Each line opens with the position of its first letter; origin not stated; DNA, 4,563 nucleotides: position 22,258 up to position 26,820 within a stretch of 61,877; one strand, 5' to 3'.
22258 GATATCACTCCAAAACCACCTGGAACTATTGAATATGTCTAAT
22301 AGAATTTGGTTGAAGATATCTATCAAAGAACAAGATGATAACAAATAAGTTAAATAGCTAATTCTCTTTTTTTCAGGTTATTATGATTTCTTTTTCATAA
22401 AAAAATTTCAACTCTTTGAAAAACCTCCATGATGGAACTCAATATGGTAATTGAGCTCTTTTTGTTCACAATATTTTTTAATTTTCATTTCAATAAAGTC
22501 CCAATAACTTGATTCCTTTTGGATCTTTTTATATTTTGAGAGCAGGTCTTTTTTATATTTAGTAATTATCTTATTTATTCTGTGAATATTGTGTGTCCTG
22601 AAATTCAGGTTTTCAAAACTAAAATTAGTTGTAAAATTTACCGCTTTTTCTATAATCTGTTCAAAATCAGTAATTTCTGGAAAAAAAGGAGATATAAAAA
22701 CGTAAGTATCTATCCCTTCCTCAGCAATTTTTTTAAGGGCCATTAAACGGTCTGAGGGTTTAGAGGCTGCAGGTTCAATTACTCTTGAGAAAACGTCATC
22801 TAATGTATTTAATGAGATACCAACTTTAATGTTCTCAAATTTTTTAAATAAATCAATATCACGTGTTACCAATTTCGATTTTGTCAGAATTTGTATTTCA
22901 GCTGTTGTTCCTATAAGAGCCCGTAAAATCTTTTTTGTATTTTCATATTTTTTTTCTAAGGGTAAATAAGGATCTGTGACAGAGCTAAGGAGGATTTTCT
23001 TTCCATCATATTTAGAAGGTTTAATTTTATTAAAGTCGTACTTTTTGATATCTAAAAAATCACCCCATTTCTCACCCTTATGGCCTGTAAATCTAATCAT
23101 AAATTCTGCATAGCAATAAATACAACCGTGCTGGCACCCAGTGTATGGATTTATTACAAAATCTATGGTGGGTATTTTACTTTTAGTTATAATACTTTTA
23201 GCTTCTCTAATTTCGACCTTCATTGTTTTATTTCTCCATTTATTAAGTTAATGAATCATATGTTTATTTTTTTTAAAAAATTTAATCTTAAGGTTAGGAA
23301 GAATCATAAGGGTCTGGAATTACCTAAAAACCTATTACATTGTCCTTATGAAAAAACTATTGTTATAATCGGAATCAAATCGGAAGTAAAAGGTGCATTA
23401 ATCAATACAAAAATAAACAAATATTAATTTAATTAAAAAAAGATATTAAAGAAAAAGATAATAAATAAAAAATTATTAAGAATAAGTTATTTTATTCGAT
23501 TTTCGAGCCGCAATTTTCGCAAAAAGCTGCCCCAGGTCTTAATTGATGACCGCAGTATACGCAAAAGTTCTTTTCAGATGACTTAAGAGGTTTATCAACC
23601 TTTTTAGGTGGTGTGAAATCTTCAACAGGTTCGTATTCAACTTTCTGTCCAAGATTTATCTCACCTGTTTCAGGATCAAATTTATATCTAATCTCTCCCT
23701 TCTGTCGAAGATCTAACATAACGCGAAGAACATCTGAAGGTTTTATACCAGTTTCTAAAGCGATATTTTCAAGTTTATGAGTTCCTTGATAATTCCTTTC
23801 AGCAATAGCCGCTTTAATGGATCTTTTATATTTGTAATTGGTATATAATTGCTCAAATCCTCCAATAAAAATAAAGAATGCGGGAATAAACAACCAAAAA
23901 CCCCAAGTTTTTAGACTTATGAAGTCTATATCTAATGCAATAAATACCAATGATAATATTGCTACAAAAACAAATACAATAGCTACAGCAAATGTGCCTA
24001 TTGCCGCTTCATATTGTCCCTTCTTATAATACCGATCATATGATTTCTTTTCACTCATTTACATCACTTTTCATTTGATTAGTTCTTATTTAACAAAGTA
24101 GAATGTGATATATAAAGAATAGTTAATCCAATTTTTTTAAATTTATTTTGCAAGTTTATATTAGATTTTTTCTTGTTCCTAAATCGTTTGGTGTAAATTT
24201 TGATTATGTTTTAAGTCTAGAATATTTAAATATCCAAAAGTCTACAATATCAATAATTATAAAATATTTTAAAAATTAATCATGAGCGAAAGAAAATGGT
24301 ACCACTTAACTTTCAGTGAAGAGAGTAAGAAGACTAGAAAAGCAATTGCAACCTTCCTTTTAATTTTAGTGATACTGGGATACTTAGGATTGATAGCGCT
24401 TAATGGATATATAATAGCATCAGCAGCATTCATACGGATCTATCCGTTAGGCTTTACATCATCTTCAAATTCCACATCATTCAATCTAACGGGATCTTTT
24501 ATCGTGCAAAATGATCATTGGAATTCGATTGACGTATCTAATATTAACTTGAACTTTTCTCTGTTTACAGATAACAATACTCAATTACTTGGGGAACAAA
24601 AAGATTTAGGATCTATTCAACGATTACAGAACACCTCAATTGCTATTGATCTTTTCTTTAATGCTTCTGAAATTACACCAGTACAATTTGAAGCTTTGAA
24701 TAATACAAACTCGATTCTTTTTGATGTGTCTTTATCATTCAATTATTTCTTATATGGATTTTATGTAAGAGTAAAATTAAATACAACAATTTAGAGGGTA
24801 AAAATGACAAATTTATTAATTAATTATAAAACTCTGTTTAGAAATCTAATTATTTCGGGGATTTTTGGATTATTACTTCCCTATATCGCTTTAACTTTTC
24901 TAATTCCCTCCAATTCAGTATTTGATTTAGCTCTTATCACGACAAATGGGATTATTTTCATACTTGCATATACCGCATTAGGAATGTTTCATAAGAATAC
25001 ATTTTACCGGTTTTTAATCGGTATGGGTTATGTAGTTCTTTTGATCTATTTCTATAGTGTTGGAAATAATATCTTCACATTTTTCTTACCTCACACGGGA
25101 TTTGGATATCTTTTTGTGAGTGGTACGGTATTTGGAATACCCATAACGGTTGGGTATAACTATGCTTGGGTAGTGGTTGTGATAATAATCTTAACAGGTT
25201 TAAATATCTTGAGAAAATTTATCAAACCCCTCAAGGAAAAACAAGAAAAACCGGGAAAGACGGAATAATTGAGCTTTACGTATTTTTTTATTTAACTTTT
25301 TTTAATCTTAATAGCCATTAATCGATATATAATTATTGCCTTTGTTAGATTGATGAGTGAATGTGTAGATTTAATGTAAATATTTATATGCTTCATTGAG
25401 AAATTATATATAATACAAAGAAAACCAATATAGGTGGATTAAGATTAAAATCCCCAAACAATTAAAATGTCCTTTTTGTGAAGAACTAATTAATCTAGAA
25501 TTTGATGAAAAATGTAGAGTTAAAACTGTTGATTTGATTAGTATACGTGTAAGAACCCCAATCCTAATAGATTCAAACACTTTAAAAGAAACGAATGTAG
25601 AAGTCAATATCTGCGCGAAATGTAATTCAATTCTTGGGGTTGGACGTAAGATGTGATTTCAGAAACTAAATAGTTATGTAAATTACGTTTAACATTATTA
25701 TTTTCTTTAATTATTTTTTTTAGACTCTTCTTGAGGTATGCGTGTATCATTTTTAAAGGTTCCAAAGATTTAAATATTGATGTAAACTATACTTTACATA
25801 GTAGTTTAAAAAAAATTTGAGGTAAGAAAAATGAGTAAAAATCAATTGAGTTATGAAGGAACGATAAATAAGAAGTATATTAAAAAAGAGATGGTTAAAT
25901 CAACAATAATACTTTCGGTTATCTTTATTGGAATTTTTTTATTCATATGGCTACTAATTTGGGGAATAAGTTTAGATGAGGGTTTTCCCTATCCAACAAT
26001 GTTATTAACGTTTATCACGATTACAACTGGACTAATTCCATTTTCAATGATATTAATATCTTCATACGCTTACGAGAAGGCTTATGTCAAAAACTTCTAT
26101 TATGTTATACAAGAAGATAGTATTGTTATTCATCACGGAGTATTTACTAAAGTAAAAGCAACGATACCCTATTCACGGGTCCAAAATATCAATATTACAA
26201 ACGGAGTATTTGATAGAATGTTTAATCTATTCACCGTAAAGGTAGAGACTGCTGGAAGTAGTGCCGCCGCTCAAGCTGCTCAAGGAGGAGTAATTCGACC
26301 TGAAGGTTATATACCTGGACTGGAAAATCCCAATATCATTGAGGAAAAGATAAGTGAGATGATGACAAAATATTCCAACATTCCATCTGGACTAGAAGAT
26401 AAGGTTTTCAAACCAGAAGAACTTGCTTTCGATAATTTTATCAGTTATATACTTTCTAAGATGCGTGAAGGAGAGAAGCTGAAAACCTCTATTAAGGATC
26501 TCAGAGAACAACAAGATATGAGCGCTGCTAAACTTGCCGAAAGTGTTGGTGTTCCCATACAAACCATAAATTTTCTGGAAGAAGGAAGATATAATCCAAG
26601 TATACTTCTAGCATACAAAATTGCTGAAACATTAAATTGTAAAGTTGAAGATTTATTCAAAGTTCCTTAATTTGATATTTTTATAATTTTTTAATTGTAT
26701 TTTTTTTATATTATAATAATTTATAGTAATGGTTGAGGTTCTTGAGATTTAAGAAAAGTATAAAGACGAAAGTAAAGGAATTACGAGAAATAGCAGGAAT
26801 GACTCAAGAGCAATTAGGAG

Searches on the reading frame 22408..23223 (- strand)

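Call 81: search_protein_families(library=pfam, max_evalue=0.0001, proteins=[window:22408-23223:-])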
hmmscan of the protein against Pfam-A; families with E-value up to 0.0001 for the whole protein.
window:22408-23223:- (271 aa): 1 family
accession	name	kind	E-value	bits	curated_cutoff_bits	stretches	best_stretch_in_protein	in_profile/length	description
PF04055.27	Radical_SAM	-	3.7e-14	53.7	29.5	1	24-192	1-164/166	Radical SAM superfamily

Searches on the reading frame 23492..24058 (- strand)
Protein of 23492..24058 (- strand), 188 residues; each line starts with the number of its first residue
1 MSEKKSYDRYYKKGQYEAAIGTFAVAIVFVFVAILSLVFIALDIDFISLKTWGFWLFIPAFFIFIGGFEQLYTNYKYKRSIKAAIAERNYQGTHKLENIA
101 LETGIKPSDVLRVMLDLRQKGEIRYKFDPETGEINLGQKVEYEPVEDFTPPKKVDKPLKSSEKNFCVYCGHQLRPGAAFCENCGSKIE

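Call 81: search_protein_families(library=pfam, max_evalue=0.0001, proteins=[window:23492-24058:-])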
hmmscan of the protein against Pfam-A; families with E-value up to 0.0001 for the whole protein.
window:23492-24058:- (188 aa): 2 families
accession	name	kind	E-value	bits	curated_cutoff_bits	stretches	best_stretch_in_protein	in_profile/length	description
PF13240.11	Zn_Ribbon_1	-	7.4e-08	32.4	25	1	165-186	1-22/23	zinc-ribbon domain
PF13248.11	Zn_ribbon_3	-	1.3e-05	24.9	27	1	166-187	5-26/26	zinc-ribbon domain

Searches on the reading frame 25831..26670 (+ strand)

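Call 81: search_protein_families(library=pfam, max_evalue=0.0001, proteins=[window:25831-26670:+])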
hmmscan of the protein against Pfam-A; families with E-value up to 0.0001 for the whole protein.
window:25831-26670:+ (279 aa): 4 families
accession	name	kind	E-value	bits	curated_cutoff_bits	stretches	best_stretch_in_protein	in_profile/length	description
PF03703.20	bPH_2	-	3.1e-17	63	22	1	87-145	2-60/78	Bacterial PH domain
PF01381.28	HTH_3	-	5.2e-14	52.5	23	1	221-275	1-55/55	Helix-turn-helix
PF12844.13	HTH_19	-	5.8e-06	26.6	30.2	1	221-276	4-59/64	Helix-turn-helix domain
PF13443.12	HTH_26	-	4.8e-05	24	22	1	221-277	2-59/63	Cro/C1-type HTH DNA-binding domain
